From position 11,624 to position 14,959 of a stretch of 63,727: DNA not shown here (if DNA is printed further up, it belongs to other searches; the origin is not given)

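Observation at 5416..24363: HdrB-less Hdr/MvhD/Flox-like supercluster: three double-HdrA units, three MvhD copies, two NAD(P)H entry modules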

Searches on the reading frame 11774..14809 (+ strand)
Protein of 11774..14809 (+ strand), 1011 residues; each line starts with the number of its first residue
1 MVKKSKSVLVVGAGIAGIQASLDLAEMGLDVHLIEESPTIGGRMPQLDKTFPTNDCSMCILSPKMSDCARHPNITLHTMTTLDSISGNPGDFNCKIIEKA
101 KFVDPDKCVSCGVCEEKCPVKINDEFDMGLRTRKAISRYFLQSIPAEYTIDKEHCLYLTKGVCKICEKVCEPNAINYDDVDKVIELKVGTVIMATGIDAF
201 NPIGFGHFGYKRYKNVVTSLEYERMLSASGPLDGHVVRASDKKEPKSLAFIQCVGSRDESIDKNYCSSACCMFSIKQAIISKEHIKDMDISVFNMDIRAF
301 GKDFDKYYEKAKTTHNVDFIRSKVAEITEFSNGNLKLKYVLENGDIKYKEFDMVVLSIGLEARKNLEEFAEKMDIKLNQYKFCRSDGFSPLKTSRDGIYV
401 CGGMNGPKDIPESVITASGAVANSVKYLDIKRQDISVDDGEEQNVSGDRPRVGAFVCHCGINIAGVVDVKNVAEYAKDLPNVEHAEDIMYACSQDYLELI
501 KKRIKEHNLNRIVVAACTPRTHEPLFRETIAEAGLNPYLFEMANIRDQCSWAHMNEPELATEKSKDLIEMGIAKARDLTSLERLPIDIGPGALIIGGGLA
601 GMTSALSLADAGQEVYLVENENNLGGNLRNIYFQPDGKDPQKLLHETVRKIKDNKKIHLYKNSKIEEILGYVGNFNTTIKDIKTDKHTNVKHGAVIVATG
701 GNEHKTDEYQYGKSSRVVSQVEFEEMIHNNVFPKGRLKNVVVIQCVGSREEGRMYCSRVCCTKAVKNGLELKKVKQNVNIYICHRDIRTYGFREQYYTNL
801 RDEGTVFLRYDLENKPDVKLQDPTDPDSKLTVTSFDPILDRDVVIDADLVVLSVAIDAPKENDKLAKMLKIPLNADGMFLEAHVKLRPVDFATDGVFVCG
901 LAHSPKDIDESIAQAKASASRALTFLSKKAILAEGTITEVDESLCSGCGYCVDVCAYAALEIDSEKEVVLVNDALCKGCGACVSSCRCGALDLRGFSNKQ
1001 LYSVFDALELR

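Call 4: search_protein_families(library=pfam, proteins=[window:11774-14809:+])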
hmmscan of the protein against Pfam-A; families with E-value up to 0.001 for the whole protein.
window:11774-14809:+ (1011 aa): 24 families
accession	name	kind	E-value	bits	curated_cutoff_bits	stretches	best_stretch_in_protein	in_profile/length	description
PF07992.20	Pyr_redox_2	-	2.7e-29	103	26.1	3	298-418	179-288/291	Pyridine nucleotide-disulphide oxidoreductase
PF12831.13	FAD_oxidored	-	8.4e-17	62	27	2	593-638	3-48/416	FAD dependent oxidoreductase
PF13450.12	NAD_binding_8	-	4.4e-15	56.1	21.9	2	594-631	1-38/68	NAD(P)-binding Rossmann-like domain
PF00890.30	FAD_binding_2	-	1e-14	55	20.4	2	592-628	2-38/414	FAD binding domain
PF00037.32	Fer4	-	5.3e-13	48.6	21.1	2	103-121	3-21/24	4Fe-4S binding domain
PF01266.30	DAO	-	9.1e-13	48.9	27.9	2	8-41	2-35/353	FAD dependent oxidoreductase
PF01134.28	GIDA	-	2.9e-11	43.5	22.1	1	8-37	2-31/391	Glucose inhibited division protein A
PF00070.33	Pyr_redox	-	1e-10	42.4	22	1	7-50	1-41/82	Pyridine nucleotide-disulphide oxidoreductase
PF03486.20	HI0933_like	-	2.1e-10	40.9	50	0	593-627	4-38/244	HI0933-like protein Rossmann domain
PF12838.12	Fer4_7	-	2e-09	38.2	27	1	945-990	2-52/52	4Fe-4S dicluster domain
PF13237.11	Fer4_10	-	7.1e-09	35.9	25.5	1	940-986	4-52/53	4Fe-4S dicluster domain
PF12797.12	Fer4_2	-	3.1e-08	33.5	24.5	1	101-120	3-22/22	4Fe-4S binding domain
PF01494.25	FAD_binding_3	-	1.8e-07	31.2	22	0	593-623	5-35/349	FAD binding domain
PF01593.30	Amino_oxidase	-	2e-07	31.1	19.8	0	599-634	1-36/443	Flavin containing amine oxidoreductase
PF13738.12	Pyr_redox_3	-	2.4e-07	30.8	30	0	593-704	168-270/305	Pyridine nucleotide-disulphide oxidoreductase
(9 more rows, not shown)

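Call 7: search_protein_families(library=ncbifam, proteins=[window:11774-14809:+], max_evalue=0.00001)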
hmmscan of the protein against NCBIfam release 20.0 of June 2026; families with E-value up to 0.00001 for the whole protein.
window:11774-14809:+ (1011 aa): 85 families (the best 25 are shown)
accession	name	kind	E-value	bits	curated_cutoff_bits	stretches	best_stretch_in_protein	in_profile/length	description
NF040770.1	hetero_SS_HdrA2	exception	8.8e-295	979.8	1100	3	3-428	137-560/777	CoB-CoM heterodisulfide reductase HdrA2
NF041778.1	hetero_SS_HdrA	equivalog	1.9e-224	746.9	1400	3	5-427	142-569/771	ferredoxin:CoB-CoM heterodisulfide reductase subunit HdrA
NF041891.1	hdrA_Methbact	equivalog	2.8e-207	690.5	1300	3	3-426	131-554/762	ferredoxin:CoB-CoM heterodisulfide reductase subunit HdrA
NF009410.0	PRK12771.1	subfamily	5.4e-18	64.9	516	1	589-743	138-274/566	NAD(P)-binding protein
TIGR03467.1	HpnE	equivalog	3.6e-16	59.5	283.05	2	593-629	2-38/430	hydroxysqualene dehydroxylase HpnE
NF045637.1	carotdesatCrtDProt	equivalog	4.2e-16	58.5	580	2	8-48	1-41/485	1-hydroxycarotenoid 3,4-desaturase CrtD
TIGR01372.1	soxA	subfamily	1.5e-14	52.8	1164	1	593-665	172-244/996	sarcosine oxidase subunit alpha family protein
NF005560.0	PRK07233.1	equivalog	9.5e-14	51.1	252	1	593-642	4-51/435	hypothetical protein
NF041087.1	bile_acid_BaiCD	equivalog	1.5e-13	49.7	825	0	593-666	384-456/642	bile acid Fe-S flavoenzyme BaiCD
TIGR03997.1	mycofact_OYE_2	equivalog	4.1e-13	48.6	793.15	1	593-734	383-502/645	mycofactocin system FadH/OYE family oxidoreductase 2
TIGR02734.1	crtI_fam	subfamily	1.3e-12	47.2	238.1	0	8-49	1-42/504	phytoene desaturase family protein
NF009409.0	PRK12770.1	subfamily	1.9e-12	46.9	343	0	594-728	23-156/360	putative glutamate synthase subunit beta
NF045599.1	bili_reduct_long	exception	2.1e-12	46.1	750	0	3-44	379-420/641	bilirubin reductase, long form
TIGR01350.1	lipoamide_DH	equivalog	2.2e-12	46.5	408.8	0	300-409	209-313/461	dihydrolipoyl dehydrogenase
NF058655.1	CrtID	equivalog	4.4e-12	45.6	640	0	8-49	1-42/478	bifunctional phytoene desaturase/3,4-desaturase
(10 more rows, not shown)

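Call 8: find_encoding_contigs(protein=window:11774-14809:+, flank=10000, max_places=6)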
Protein window:11774-14809:+ (1011 aa): no gene with exactly this product is on record in the collection.

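Call 10: find_homologous_proteins(query=window:11774-14809:+, max_evalue=1e-20)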
Query window:11774-14809:+ (1011 aa): 8000 proteins with E <= 1e-20 among 8000 candidates; the best 120 are listed.
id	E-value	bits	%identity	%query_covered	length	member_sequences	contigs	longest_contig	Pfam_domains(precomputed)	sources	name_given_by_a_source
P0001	0.0e+0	2319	100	100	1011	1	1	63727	PF13450.13,PF07992.21,PF12837.13,PF00070.34,PF03486.21,PF13484.12,PF12838.13,PF01134.29,PF01494.26,PF12831.14,PF01266.31,PF01593.31,PF12797.13,PF00890.31,PF00037.33,PF13738.13,PF01262.28,PF13237.12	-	-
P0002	0.0e+0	2315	100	100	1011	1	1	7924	PF13450.13,PF07992.21,PF12837.13,PF00070.34,PF03486.21,PF13484.12,PF12838.13,PF01134.29,PF01494.26,PF12831.14,PF01266.31,PF01593.31,PF12797.13,PF00890.31,PF00037.33,PF13738.13,PF01262.28,PF13237.12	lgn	-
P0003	0.0e+0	2003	84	100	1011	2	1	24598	PF14697.12,PF13450.13,PF07992.21,PF12837.13,PF00070.34,PF03486.21,PF13484.12,PF12838.13,PF13454.13,PF01134.29,PF01494.26,PF12831.14,PF01266.31,PF01593.31,PF12797.13,PF00890.31,PF00037.33,PF13738.13,PF01262.28,PF13237.12,PF13187.12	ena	-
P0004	0.0e+0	1973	82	100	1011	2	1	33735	PF13450.13,PF07992.21,PF12837.13,PF00070.34,PF03486.21,PF13484.12,PF12838.13,PF01134.29,PF01494.26,PF12831.14,PF01946.24,PF01266.31,PF00890.31,PF00037.33,PF13738.13,PF01262.28,PF13237.12,PF13187.12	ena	-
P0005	0.0e+0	1905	80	100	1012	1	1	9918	PF14697.12,PF13450.13,PF07992.21,PF12837.13,PF00070.34,PF03486.21,PF13484.12,PF12838.13,PF01134.29,PF01494.26,PF12831.14,PF01946.24,PF01266.31,PF01593.31,PF00890.31,PF00037.33,PF13738.13,PF13237.12,PF13187.12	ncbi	-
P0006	0.0e+0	1900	80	100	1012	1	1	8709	PF14697.12,PF13450.13,PF07992.21,PF12837.13,PF00070.34,PF03486.21,PF13484.12,PF12838.13,PF01134.29,PF01494.26,PF12831.14,PF01946.24,PF01266.31,PF01593.31,PF00890.31,PF00037.33,PF13738.13,PF13237.12,PF13187.12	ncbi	-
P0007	0.0e+0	1897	80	100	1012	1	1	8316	PF14697.12,PF13450.13,PF07992.21,PF12837.13,PF00070.34,PF03486.21,PF13484.12,PF12838.13,PF01134.29,PF01494.26,PF12831.14,PF01946.24,PF01266.31,PF01593.31,PF00890.31,PF00037.33,PF13738.13,PF13237.12,PF13187.12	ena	-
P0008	0.0e+0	1794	74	100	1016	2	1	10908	PF14697.12,PF13450.13,PF07992.21,PF12837.13,PF00070.34,PF03486.21,PF13484.12,PF12838.13,PF13454.13,PF01134.29,PF01494.26,PF12831.14,PF01266.31,PF01593.31,PF12797.13,PF00890.31,PF00037.33,PF13738.13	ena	-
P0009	0.0e+0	1760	74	100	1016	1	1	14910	PF13450.13,PF07992.21,PF12837.13,PF00070.34,PF03486.21,PF12838.13,PF13454.13,PF01134.29,PF01494.26,PF12831.14,PF01946.24,PF01266.31,PF01593.31,PF12797.13,PF00890.31,PF00037.33,PF13738.13,PF01262.28,PF13237.12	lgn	-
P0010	0.0e+0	1748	74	100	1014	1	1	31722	PF13450.13,PF07992.21,PF12837.13,PF00070.34,PF03486.21,PF13484.12,PF12838.13,PF13454.13,PF05834.19,PF01134.29,PF01494.26,PF12831.14,PF01946.24,PF01266.31,PF01593.31,PF12797.13,PF00890.31,PF00037.33,PF13738.13,PF01262.28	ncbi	ncbi:FAD-dependent oxidoreductase [Candidatus Cloacimonadota bacterium]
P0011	0.0e+0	1746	74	100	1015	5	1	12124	PF14697.12,PF13450.13,PF07992.21,PF12837.13,PF00070.34,PF03486.21,PF13484.12,PF12838.13,PF13454.13,PF01134.29,PF01494.26,PF12831.14,PF01946.24,PF01266.31,PF01593.31,PF00890.31,PF00037.33,PF13738.13,PF01262.28,PF13237.12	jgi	-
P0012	0.0e+0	1745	74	100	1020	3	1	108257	PF14697.12,PF13450.13,PF07992.21,PF12837.13,PF00070.34,PF03486.21,PF12838.13,PF13454.13,PF01134.29,PF01494.26,PF12831.14,PF01946.24,PF01266.31,PF01593.31,PF00890.31,PF00037.33,PF13738.13,PF01262.28,PF13237.12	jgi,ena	-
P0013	0.0e+0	1741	73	100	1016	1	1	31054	PF13450.13,PF07992.21,PF12837.13,PF00070.34,PF03486.21,PF12838.13,PF13454.13,PF01134.29,PF01494.26,PF12831.14,PF01946.24,PF01266.31,PF01593.31,PF12797.13,PF00890.31,PF00037.33,PF13738.13,PF01262.28,PF13237.12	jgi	-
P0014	0.0e+0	1737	73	100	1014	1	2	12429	PF14697.12,PF13450.13,PF07992.21,PF12837.13,PF00070.34,PF03486.21,PF13484.12,PF12838.13,PF13454.13,PF01134.29,PF01494.26,PF12831.14,PF01946.24,PF01266.31,PF01593.31,PF12797.13,PF00890.31,PF00037.33,PF13738.13,PF01262.28,PF13237.12,PF13187.12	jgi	-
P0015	0.0e+0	1736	74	100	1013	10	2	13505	PF13450.13,PF07992.21,PF12837.13,PF00070.34,PF03486.21,PF13484.12,PF12838.13,PF13454.13,PF05834.19,PF01134.29,PF01494.26,PF12831.14,PF01946.24,PF01266.31,PF01593.31,PF12797.13,PF00890.31,PF00037.33,PF13738.13,PF01262.28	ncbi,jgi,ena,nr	ncbi:MAG: heterodisulfide reductase [Candidatus Cloacimonadota bacterium]|nr:MAG: heterodisulfide re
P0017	0.0e+0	1731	73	100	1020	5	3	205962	PF14697.12,PF13450.13,PF07992.21,PF12837.13,PF00070.34,PF03486.21,PF12838.13,PF13454.13,PF01134.29,PF01494.26,PF12831.14,PF01946.24,PF01266.31,PF01593.31,PF00890.31,PF00037.33,PF13738.13,PF01262.28,PF13237.12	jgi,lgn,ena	-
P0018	0.0e+0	1727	73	100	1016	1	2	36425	PF13450.13,PF07992.21,PF12837.13,PF00070.34,PF03486.21,PF12838.13,PF13454.13,PF01134.29,PF01494.26,PF12831.14,PF01266.31,PF01593.31,PF12797.13,PF00890.31,PF00037.33,PF13738.13,PF01262.28,PF13237.12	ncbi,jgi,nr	ncbi:CoB--CoM heterodisulfide reductase iron-sulfur subunit A family protein [candidate division KSB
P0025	0.0e+0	1717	72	99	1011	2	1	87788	PF13450.13,PF07992.21,PF12837.13,PF00070.34,PF03486.21,PF12838.13,PF13454.13,PF01134.29,PF01494.26,PF12831.14,PF01266.31,PF01593.31,PF00890.31,PF00037.33,PF13738.13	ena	-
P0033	0.0e+0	1714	73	99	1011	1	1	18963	PF14697.12,PF13450.13,PF07992.21,PF12837.13,PF00070.34,PF03486.21,PF13484.12,PF12838.13,PF01134.29,PF01494.26,PF12831.14,PF01946.24,PF01266.31,PF00890.31,PF00037.33,PF25160.2,PF13237.12,PF13187.12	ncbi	-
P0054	0.0e+0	1695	71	100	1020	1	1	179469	PF13450.13,PF07992.21,PF12837.13,PF00070.34,PF03486.21,PF12838.13,PF13454.13,PF01134.29,PF01494.26,PF12831.14,PF01946.24,PF01266.31,PF01593.31,PF00890.31,PF00037.33,PF13738.13,PF01262.28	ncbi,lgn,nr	ncbi:MAG: CoB--CoM heterodisulfide reductase iron-sulfur subunit A family protein [Candidatus Krumho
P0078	0.0e+0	1527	65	100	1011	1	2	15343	PF14697.12,PF13450.13,PF07992.21,PF12837.13,PF00070.34,PF03486.21,PF13484.12,PF12838.13,PF13454.13,PF01134.29,PF01494.26,PF12831.14,PF01946.24,PF01266.31,PF01593.31,PF12797.13,PF00890.31,PF00037.33,PF13738.13,PF01262.28,PF13187.12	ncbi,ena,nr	ncbi:CoB--CoM heterodisulfide reductase iron-sulfur subunit A family protein [candidate division WOR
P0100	0.0e+0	1390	59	99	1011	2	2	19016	PF14697.12,PF13450.13,PF07992.21,PF12837.13,PF00070.34,PF03486.21,PF12838.13,PF01134.29,PF01494.26,PF12831.14,PF01946.24,PF01266.31,PF01593.31,PF12797.13,PF00890.31,PF00037.33,PF13738.13,PF01262.28,PF13237.12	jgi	jgi:heterodisulfide reductase subunit A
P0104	0.0e+0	1382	58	99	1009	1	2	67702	PF13450.13,PF07992.21,PF12837.13,PF00070.34,PF03486.21,PF13484.12,PF12838.13,PF13454.13,PF01134.29,PF01494.26,PF12831.14,PF01946.24,PF01266.31,PF01593.31,PF00890.31,PF00037.33,PF13738.13,PF01262.28,PF13237.12,PF13187.12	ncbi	ncbi:MAG: FAD-dependent oxidoreductase [Candidatus Zixiibacteriota bacterium]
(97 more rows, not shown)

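Call 12: find_encoding_contigs(protein=P0004, flank=10000, max_places=2)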
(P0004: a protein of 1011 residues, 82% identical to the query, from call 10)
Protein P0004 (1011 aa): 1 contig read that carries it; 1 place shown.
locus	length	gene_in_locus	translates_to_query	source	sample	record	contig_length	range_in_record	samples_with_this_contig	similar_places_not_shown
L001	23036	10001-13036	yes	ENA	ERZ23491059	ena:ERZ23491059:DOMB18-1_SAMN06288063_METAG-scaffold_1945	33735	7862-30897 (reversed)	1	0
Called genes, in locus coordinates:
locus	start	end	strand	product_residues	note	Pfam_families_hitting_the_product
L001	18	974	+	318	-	PF00581:Rhodanese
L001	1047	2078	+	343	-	PF07396:Porin_O_P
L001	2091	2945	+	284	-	PF00581:Rhodanese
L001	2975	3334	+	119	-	PF02635:DsrE (weak), PF13686:DrsE_2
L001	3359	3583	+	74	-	PF01206:TusA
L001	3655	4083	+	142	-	PF02662:FlpD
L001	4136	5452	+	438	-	PF00890:FAD_binding_2 (weak), PF01134:GIDA (weak), PF07992:Pyr_redox_2 (faint), PF12831:FAD_oxidored (weak), PF13450:NAD_binding_8 (weak), PF13738:Pyr_redox_3 (faint)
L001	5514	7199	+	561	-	PF13738:Pyr_redox_3, PF00070:Pyr_redox (weak), PF00890:FAD_binding_2 (weak), PF01266:DAO (weak), PF07992:Pyr_redox_2, PF12831:FAD_oxidored, PF13237:Fer4_10 (weak), PF12838:Fer4_7, +4 more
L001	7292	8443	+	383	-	PF13484:Fer4_16 (faint), PF00037:Fer4 (faint), PF13237:Fer4_10 (faint), PF12838:Fer4_7 (weak), PF13183:Fer4_8, PF13187:Fer4_9 (weak)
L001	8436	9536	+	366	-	PF13237:Fer4_10 (faint), PF12797:Fer4_2 (faint), PF13183:Fer4_8, PF12838:Fer4_7 (weak), PF13187:Fer4_9 (weak)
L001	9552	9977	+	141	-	PF02662:FlpD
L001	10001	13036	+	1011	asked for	PF07992:Pyr_redox_2 (weak), PF12831:FAD_oxidored (weak), PF00037:Fer4 (weak), PF07992:Pyr_redox_2 (weak), PF00890:FAD_binding_2, PF07992:Pyr_redox_2 (weak), PF12831:FAD_oxidored (weak), PF12838:Fer4_7 (weak), +13 more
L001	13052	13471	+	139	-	PF02662:FlpD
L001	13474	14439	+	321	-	PF13237:Fer4_10 (faint), PF13187:Fer4_9 (faint), PF12797:Fer4_2 (faint), PF13183:Fer4_8 (weak)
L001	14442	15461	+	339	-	PF13187:Fer4_9 (faint), PF13746:Fer4_18 (faint), PF00037:Fer4 (faint), PF12797:Fer4_2 (faint), PF12837:Fer4_6 (faint), PF12838:Fer4_7 (weak), PF13183:Fer4_8, PF17179:Fer4_22, +2 more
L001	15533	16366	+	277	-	PF00175:NAD_binding_1, PF10418:DHODB_Fe-S_bind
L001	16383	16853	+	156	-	PF13183:Fer4_8, PF13237:Fer4_10 (weak), PF13187:Fer4_9, PF13534:Fer4_17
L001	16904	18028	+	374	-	PF13187:Fer4_9 (faint), PF12837:Fer4_6 (faint), PF12838:Fer4_7 (weak), PF13237:Fer4_10 (faint), PF14697:Fer4_21, PF04422:FrhB_FdhB_N, PF04432:FrhB_FdhB_C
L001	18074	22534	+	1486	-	PF14691:Fer4_20, PF07992:Pyr_redox_2, PF13450:NAD_binding_8, PF13738:Pyr_redox_3, PF00070:Pyr_redox, PF00890:FAD_binding_2, PF07992:Pyr_redox_2, PF12831:FAD_oxidored, +23 more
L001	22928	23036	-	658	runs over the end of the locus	PF03629:SASA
